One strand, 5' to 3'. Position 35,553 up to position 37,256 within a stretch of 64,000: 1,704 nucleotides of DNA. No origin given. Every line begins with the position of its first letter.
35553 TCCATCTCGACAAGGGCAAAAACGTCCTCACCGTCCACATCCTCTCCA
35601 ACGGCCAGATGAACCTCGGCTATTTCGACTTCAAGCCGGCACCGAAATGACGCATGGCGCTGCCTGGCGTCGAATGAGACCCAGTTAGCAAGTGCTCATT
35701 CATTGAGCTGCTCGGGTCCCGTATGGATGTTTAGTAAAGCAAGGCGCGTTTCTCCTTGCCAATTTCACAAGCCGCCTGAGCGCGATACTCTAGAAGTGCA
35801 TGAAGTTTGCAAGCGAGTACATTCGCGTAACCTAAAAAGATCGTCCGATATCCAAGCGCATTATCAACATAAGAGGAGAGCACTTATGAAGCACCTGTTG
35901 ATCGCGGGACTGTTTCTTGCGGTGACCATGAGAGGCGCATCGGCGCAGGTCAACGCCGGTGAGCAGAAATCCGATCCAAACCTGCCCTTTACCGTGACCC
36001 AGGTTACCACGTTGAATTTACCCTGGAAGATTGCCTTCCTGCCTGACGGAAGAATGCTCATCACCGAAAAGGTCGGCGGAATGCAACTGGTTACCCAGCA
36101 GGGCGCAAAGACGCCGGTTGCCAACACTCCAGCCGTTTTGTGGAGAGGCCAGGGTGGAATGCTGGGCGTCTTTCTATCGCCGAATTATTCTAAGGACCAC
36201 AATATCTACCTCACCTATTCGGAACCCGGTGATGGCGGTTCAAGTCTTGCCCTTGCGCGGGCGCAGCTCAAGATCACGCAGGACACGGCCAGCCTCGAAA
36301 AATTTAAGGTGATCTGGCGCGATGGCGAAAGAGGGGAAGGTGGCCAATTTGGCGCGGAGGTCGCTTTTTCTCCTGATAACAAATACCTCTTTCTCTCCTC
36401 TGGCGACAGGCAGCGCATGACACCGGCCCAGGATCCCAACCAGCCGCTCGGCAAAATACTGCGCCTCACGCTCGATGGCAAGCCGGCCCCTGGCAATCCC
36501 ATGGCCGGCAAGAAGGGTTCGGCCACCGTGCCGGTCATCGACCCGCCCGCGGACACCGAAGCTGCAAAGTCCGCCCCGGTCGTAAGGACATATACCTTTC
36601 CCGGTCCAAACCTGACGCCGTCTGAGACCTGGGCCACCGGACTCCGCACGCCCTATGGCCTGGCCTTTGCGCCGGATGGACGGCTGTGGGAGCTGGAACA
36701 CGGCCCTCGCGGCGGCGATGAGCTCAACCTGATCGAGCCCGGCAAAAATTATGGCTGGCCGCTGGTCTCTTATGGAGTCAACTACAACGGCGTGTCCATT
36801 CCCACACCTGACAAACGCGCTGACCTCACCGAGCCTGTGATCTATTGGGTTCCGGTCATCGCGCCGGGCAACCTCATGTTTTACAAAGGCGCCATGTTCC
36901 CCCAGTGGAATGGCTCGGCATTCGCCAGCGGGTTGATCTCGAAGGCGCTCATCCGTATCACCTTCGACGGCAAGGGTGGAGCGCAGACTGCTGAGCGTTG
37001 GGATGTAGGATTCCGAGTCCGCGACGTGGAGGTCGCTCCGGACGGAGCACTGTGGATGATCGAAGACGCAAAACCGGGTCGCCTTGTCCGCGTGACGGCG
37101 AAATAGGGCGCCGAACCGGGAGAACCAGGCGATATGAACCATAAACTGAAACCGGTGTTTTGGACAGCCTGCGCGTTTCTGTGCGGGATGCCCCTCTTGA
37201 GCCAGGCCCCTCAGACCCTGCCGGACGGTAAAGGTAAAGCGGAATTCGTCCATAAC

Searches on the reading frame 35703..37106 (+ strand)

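Call 27: search_protein_families(library=pfam, proteins=[window:35703-37106:+], max_evalue=0.00001)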
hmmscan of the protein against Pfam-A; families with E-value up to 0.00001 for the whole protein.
window:35703-37106:+ (467 aa): 1 family
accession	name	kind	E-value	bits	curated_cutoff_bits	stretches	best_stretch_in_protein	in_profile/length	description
PF07995.17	GSDH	-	6e-108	361.5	25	2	306-463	172-332/332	Glucose / Sorbosone dehydrogenase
